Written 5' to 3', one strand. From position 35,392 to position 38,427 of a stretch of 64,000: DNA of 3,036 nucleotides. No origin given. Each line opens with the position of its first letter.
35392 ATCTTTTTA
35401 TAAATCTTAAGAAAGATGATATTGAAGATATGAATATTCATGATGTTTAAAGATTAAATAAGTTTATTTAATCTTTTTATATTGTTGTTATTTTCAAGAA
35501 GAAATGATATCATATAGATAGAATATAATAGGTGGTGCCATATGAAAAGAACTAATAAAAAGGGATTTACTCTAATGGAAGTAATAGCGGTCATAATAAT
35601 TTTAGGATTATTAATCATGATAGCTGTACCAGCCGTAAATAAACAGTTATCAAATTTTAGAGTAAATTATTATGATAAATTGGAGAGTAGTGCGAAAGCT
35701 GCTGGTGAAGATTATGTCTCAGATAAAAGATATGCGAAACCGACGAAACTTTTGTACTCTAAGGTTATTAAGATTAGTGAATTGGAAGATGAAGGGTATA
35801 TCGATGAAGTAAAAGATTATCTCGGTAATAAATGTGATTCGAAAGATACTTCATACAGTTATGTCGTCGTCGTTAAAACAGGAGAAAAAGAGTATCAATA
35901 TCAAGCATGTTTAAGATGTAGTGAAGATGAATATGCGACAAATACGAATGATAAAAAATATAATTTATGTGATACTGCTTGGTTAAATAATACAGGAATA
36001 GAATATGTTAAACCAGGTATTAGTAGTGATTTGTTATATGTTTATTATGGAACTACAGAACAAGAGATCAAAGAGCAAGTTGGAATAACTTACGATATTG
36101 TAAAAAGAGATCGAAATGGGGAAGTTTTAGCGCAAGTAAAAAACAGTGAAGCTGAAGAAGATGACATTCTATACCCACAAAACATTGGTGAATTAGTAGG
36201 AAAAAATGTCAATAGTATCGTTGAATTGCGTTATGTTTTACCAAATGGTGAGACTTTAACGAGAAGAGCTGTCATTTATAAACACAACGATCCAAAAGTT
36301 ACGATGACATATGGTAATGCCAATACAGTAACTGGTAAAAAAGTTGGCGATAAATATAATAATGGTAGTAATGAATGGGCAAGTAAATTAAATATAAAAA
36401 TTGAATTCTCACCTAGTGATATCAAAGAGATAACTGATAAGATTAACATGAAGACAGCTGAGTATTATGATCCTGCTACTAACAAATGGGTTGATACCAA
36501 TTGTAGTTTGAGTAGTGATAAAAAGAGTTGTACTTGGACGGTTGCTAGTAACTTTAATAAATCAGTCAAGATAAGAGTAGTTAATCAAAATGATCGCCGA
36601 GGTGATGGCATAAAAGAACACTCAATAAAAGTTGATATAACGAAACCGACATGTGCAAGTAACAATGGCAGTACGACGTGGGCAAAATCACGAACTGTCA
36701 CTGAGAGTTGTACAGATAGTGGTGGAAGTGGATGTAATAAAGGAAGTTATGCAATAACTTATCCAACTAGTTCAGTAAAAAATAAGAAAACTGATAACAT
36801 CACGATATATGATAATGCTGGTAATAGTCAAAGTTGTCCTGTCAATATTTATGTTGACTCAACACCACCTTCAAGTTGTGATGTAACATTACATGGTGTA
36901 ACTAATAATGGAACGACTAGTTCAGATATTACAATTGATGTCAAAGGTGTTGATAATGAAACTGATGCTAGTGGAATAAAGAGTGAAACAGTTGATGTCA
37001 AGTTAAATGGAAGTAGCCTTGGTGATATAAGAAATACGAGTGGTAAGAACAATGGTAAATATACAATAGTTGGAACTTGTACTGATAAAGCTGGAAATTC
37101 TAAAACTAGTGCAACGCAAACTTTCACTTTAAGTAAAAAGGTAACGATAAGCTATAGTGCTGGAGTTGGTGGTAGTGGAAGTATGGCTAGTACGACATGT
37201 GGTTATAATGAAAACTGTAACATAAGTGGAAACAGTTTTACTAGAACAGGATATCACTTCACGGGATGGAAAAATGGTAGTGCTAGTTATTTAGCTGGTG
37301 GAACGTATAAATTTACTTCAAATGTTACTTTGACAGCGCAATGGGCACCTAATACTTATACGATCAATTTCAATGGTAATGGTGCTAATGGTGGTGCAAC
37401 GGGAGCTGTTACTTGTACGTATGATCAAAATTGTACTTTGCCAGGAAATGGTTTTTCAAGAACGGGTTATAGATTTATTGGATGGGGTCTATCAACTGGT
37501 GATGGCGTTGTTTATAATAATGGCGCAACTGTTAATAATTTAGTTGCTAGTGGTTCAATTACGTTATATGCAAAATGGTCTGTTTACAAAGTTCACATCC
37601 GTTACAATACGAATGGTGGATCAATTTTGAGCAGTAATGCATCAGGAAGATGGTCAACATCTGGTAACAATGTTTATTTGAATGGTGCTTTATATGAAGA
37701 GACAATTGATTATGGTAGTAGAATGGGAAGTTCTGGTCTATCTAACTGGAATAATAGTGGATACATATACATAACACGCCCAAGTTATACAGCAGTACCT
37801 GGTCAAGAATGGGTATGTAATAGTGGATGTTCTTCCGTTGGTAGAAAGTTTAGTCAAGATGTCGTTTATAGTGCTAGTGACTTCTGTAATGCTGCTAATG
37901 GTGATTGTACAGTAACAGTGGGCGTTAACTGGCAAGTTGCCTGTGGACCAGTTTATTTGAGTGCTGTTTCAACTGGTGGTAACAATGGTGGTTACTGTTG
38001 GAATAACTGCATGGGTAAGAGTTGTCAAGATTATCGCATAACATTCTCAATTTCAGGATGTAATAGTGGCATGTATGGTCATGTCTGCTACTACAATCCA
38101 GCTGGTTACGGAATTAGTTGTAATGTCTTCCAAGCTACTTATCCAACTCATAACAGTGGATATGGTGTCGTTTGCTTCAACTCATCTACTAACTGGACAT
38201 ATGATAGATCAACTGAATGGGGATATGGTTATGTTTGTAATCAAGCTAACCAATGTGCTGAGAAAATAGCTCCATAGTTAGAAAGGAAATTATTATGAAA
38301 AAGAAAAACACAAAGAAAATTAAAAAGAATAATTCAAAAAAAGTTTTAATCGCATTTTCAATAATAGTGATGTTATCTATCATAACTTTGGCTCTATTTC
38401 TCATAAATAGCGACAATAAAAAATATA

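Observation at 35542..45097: Tad/Flp-type pilus machinery paired with a 911-aa type-IV prepilin-like giant adhesin and no small Flp pilin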

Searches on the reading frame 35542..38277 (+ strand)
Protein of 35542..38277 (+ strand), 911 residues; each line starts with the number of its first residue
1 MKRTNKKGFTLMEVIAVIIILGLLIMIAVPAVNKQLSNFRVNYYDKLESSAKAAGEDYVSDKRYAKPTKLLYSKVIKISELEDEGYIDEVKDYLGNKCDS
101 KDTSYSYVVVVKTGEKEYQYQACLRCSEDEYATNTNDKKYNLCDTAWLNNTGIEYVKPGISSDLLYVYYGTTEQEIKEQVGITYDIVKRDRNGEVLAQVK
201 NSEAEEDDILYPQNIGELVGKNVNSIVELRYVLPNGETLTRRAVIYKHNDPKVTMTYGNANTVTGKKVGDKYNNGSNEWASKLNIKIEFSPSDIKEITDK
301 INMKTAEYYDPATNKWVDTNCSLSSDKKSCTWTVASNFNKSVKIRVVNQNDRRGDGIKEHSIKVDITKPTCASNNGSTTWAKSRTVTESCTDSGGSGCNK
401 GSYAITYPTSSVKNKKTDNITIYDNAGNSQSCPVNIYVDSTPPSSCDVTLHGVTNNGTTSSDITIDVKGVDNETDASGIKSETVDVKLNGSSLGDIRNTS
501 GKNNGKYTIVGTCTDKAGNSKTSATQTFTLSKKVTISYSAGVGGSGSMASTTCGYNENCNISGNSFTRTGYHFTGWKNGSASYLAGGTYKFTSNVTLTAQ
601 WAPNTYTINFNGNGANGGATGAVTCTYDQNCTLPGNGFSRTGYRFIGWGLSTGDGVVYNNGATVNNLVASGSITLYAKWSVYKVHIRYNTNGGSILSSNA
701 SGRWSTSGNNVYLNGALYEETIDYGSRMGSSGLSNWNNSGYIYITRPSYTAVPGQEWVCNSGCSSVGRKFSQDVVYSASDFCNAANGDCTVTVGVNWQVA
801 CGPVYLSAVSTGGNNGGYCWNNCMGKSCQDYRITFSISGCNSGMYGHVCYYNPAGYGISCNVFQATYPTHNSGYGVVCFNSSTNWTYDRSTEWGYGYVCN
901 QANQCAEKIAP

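Call 4: search_protein_families(library=pfam, proteins=[window:35542-38277:+], max_evalue=0.01)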
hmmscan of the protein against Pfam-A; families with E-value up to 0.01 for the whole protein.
window:35542-38277:+ (911 aa): 4 families
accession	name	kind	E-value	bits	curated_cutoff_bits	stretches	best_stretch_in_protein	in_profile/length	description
PF09479.16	Flg_new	-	4.9e-16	59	27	2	606-678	1-65/65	Listeria-Bacteroides repeat domain (List_Bact_rpt)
PF07963.17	N_methyl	-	1.8e-05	24.6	21.2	1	4-28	2-26/27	Prokaryotic N-terminal methylation motif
PF12245.14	Big_3_2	-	0.00047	20.8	23.3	0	503-529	92-119/122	Bacterial Ig-like domain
PF19077.6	Big_13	-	0.0068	17.3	27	1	455-529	21-99/102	Bacterial Ig-like domain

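Call 5: search_protein_families(library=ncbifam, proteins=[window:35542-38277:+], max_evalue=0.01)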
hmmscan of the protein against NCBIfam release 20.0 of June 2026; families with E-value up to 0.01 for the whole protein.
window:35542-38277:+ (911 aa): 5 families
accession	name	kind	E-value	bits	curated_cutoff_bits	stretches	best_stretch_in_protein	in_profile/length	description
TIGR02543.1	List_Bact_rpt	repeat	1.5e-06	28.4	20.95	2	639-680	2-41/44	TIGR02543 family repeat protein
TIGR01710.1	typeII_sec_gspG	equivalog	5.7e-06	26.4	88.85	1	7-38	1-32/134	type II secretion system major pseudopilin GspG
TIGR02532.1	IV_pilin_GFxxxE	domain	8.8e-06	25.4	16.3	1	6-29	1-24/24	prepilin-type N-terminal cleavage/methylation domain-containing protein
NF040999.1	pilin_ComGC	equivalog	1.9e-05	24.7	75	1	6-39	1-34/84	competence type IV pilus major pilin ComGC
NF007862.0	PRK10574.1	equivalog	0.00053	20.1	138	1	4-36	2-34/145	prepilin peptidase-dependent pilin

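Call 13: find_homologous_proteins(query=window:35542-38277:+)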
Query window:35542-38277:+ (911 aa): 44 proteins with E <= 0.001 among 8000 candidates.
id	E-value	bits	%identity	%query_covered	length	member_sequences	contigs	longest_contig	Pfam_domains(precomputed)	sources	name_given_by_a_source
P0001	5.2e-243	827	54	76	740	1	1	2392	PF09479.17,PF07963.18,PF18998.7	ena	-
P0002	2.0e-232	792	51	76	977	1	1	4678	PF09479.17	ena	-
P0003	3.2e-226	772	50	76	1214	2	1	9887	PF09479.17,PF07963.18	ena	-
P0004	1.6e-224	766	51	76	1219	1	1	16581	PF09479.17,PF07963.18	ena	-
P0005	7.5e-206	704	50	76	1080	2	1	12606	PF09479.17,PF07963.18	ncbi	-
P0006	1.9e-205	703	51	74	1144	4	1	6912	PF09479.17,PF18998.7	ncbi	-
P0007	8.0e-200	685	43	90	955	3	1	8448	PF09479.17,PF07963.18,PF19028.7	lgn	-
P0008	4.8e-197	675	49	72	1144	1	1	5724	PF09479.17,PF19077.7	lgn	-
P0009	1.1e-195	671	52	66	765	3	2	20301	PF09479.17,PF07963.18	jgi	-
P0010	3.8e-192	659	44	76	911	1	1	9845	PF09479.17,PF07963.18,PF18998.7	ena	-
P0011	9.1e-188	645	46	77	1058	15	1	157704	PF09479.17,PF07963.18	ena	-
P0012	1.3e-179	618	48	63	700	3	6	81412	PF07963.18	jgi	-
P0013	2.2e-168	581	36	76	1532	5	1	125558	PF09479.17,PF07963.18,PF18998.7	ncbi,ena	-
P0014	2.6e-128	448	46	48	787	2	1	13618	PF07963.18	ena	-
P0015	1.1e-75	274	41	37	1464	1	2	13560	PF09479.17,PF07963.18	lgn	-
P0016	7.5e-63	231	30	76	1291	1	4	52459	PF09479.17,PF07963.18,PF18998.7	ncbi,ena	-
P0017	4.1e-62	229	37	13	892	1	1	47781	PF07963.18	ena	-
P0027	9.5e-21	92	45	13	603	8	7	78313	PF07963.18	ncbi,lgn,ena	-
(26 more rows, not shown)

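Call 14: find_encoding_contigs(protein=P0011, flank=10000, max_places=2)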
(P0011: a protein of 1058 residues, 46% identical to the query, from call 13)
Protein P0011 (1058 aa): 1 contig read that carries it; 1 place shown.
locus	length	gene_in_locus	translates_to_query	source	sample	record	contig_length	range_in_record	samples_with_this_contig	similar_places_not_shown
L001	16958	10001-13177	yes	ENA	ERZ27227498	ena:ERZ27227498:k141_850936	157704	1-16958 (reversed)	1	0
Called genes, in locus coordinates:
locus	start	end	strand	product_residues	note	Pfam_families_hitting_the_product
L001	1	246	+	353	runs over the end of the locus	PF01841:Transglut_core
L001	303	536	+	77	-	PF04023:FeoA (weak)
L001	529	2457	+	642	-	PF01926:MMR_HSR1, PF02421:FeoB_N, PF07670:Gate, PF07664:FeoB_C, PF07670:Gate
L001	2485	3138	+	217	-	-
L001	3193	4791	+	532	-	PF00005:ABC_tran, PF02463:SMC_N (faint), PF13175:AAA_15 (faint), PF13304:AAA_21 (faint), PF12848:ABC_tran_Xtn, PF00005:ABC_tran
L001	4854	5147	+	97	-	PF00581:Rhodanese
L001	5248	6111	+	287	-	-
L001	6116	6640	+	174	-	PF04280:Tim44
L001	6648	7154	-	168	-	PF18955:DUF5698, PF10035:DUF2179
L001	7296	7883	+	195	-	PF09335:VTT_dom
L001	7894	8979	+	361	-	PF02646:RmuC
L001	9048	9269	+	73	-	PF26135:YuzI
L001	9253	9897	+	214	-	-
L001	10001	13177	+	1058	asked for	PF07963:N_methyl (weak), PF09479:Flg_new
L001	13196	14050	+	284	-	-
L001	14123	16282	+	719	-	PF09371:Tex_N, PF22706:Tex_central_region, PF16921:Tex_YqgF, PF14635:HHH_7 (weak), PF12836:HHH_3, PF17674:HHH_9, PF00575:S1, PF23459:S1_RRP5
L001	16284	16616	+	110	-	-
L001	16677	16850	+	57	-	-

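Call 15: find_encoding_contigs(protein=P0013, flank=10000, max_places=2)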
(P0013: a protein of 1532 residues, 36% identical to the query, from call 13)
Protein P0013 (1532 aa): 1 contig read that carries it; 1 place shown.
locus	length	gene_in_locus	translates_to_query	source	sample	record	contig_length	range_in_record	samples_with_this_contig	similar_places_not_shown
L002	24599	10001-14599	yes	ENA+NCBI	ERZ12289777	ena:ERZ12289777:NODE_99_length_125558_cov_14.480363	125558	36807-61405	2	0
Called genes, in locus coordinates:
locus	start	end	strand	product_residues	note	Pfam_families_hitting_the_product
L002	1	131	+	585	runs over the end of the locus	-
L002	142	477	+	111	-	-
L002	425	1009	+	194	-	PF26593:TraC-like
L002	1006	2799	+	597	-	PF12846:AAA_10 (weak), PF19044:P-loop_TraG, PF20720:nSTAND3 (weak), PF01935:DUF87 (weak)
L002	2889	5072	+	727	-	PF08486:SpoIID (faint), PF01832:Glucosaminidase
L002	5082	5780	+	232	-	-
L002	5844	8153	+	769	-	-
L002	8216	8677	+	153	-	-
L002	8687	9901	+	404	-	-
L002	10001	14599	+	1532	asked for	PF07963:N_methyl (weak), PF09479:Flg_new (weak), PF18998:Flg_new_2 (faint), PF09479:Flg_new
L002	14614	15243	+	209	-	-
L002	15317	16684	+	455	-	PF01336:tRNA_anti-codon, PF00152:tRNA-synt_2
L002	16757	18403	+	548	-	-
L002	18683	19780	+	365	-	PF04055:Radical_SAM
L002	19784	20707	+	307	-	PF00389:2-Hacid_dh, PF02826:2-Hacid_dh_C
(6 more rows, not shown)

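Call 16: find_encoding_contigs(protein=P0012, flank=10000, max_places=2)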
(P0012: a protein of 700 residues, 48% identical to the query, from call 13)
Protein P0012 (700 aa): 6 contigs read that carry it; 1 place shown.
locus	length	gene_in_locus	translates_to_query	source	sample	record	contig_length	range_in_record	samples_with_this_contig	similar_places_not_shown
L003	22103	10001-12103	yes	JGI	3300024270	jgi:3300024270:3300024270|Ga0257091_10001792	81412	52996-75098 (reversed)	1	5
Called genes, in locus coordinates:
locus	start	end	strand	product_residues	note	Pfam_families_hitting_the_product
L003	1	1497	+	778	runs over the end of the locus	PF02517:Rce1-like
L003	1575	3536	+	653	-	PF03382:DUF285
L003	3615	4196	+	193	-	PF13529:Peptidase_C39_2 (weak)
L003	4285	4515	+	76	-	-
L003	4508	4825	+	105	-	PF07875:Coat_F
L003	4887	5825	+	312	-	PF06144:DNA_pol3_delta, PF21694:DNA_pol3_delta_C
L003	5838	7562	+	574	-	-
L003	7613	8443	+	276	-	-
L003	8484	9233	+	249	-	PF03419:Peptidase_U4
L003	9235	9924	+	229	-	PF04542:Sigma70_r2, PF04545:Sigma70_r4, PF01381:HTH_3 (weak)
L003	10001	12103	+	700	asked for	PF07963:N_methyl (weak)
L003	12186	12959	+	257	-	PF20918:SPOCS_spoVID-N (weak), PF01476:LysM (weak)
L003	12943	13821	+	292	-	-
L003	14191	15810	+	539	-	-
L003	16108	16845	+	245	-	PF01966:HD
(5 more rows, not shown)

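Call 38: search_solved_structures(query=window:35542-38277:+, max_evalue=1)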
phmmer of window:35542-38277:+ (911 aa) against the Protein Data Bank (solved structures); distinct sequences matched with E-value up to 1: 7.
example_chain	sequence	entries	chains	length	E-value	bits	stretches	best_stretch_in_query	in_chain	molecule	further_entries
7tgg_A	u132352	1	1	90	0.00046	21.8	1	2-50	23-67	Geopilin domain 1 protein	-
9egp_A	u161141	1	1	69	0.00093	20.8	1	2-33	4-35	Geopilin domain 1 protein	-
8pfb_G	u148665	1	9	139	0.079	14.4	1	9-100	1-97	Type IV pilin PilE1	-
9lab_B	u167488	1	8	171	0.087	14.3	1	6-49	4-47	MSHA major pilin subunit MshA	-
2yn3_A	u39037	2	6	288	0.16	13.4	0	459-536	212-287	PUTATIVE INNER MEMBRANE PROTEIN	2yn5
6ch2_D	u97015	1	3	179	0.3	12.5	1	498-553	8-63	Flagellar hook-associated protein 2,Flagellar protein FliT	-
2m7g_A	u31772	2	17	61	0.32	12.4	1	9-50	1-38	Geopilin domain 1 protein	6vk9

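Call 40: find_encoding_contigs(protein=P0007, flank=10000, max_places=2)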
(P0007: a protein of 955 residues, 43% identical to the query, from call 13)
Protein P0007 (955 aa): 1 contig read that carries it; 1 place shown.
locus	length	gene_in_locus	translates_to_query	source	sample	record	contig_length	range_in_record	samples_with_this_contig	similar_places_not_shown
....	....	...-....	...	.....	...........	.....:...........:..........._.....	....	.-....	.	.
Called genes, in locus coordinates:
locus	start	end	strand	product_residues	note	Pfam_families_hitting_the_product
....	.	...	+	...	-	?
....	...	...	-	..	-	-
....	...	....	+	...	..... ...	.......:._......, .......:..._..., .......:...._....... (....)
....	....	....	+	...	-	-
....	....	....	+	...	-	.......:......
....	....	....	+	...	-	-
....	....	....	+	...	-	-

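Call 41: find_encoding_contigs(protein=P0004, flank=10000, max_places=2)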
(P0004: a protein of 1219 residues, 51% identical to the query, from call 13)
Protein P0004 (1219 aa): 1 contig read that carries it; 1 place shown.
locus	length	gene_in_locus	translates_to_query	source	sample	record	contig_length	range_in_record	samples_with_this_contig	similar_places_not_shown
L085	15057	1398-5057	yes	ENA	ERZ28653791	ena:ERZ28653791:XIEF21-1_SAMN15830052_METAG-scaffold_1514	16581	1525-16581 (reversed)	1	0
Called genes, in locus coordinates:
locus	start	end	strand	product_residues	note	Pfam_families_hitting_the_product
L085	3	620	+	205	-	?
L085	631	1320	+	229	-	PF04542:Sigma70_r2, PF04545:Sigma70_r4, PF01381:HTH_3 (weak)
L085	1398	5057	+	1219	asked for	PF07963:N_methyl (faint), PF09479:Flg_new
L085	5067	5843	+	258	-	-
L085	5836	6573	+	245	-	-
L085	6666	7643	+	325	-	PF01210:NAD_Gly3P_dh_N, PF02558:ApbA (weak), PF03807:F420_oxidored (faint), PF07479:NAD_Gly3P_dh_C, PF20618:GPD_NAD_C_bact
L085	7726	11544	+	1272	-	PF07963:N_methyl (weak), PF09479:Flg_new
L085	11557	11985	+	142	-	-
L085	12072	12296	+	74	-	PF26135:YuzI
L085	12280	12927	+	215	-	PF12227:DUF3603 (weak)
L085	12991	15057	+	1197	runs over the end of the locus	?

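Call 42: find_encoding_contigs(protein=P0009, flank=10000, max_places=2)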
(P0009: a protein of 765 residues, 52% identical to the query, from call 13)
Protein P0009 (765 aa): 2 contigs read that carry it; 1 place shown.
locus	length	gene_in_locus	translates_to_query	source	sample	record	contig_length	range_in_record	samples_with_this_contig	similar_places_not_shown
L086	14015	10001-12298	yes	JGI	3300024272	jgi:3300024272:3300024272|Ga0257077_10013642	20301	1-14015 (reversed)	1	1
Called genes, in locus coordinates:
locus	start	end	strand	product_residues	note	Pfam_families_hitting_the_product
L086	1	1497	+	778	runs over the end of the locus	PF02517:Rce1-like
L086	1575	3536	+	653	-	PF03382:DUF285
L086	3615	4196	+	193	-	PF13529:Peptidase_C39_2 (weak)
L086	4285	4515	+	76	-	-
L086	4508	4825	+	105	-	PF07875:Coat_F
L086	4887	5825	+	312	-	PF06144:DNA_pol3_delta, PF21694:DNA_pol3_delta_C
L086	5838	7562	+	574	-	-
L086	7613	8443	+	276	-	-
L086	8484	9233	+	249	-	PF03419:Peptidase_U4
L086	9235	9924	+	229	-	PF04542:Sigma70_r2, PF04545:Sigma70_r4, PF01381:HTH_3 (weak)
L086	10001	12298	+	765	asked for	PF07963:N_methyl (weak), PF09479:Flg_new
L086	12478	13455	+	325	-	PF01210:NAD_Gly3P_dh_N, PF02558:ApbA (faint), PF03807:F420_oxidored (weak), PF07479:NAD_Gly3P_dh_C, PF20618:GPD_NAD_C_bact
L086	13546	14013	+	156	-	?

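Call 48: predict_structure(alignment_id=A1)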
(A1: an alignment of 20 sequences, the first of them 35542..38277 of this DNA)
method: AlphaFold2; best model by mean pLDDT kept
length: 911 residues; sequences in the alignment: 20
mean_pLDDT: 70.7   pTM: 0.42
mean pLDDT of the five models: 70.7, 70.6, 70.2, 68.1, 67.8
residues with pLDDT >= 90: 276; 70-90: 329; 50-70: 67; < 50: 239
segments of 3 or more residues with pLDDT < 50: 1-9, 682-911
pLDDT, mean of each block of 10 residues (from residue 1): 38 64 61 71 84 88 79 87 85 75 72 83 77 72 84 72 77 77 81 81 62 77 81 78 88 95 93 88 95 87 94 92 94 94 93 90 94 91 93 92 91 91 95 93 93 90 92 87 92 90 92 94 93 92 86 90 89 90 90 91 89 71 87 78 73 71 83 82 40 30 32 29 26 27 27 27 30 29 33 33 31 26 29 33 31 32 28 29 32 27 31 41
secondary structure, 60 per line:
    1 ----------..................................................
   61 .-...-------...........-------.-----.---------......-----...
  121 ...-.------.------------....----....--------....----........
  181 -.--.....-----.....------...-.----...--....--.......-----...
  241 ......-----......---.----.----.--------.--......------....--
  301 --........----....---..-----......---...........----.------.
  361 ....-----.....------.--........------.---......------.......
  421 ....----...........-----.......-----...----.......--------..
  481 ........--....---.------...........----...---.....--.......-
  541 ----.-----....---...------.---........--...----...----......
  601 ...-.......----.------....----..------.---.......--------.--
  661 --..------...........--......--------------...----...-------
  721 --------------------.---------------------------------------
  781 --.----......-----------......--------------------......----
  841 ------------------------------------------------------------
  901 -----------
elements in order (helices of 4 or more, strands of 3 or more residues): H11-61 E73-77 H78-83 E107-112 E118-123 H145-148 E153-156 E165-168 H173-180 E185-189 E195-199 E226-232 E238-246 E252-257 E283-288 H295-298 E303-310 E315-318 E329-334 E338-348 E360-364 E370-374 E384-391 E402-407 E414-424 E429-439 E445-451 E457-459 E464-470 E479-488 E491-494 E505-515 E520-522 E526-530 E533-539 E551-554 E558-560 E571-578 E581-583 E588-590 E595-603 E605-611 E623-626 E643-649 E671-681 E684-689 E704-706 E711-713 E788-793 E805-810 E831-836
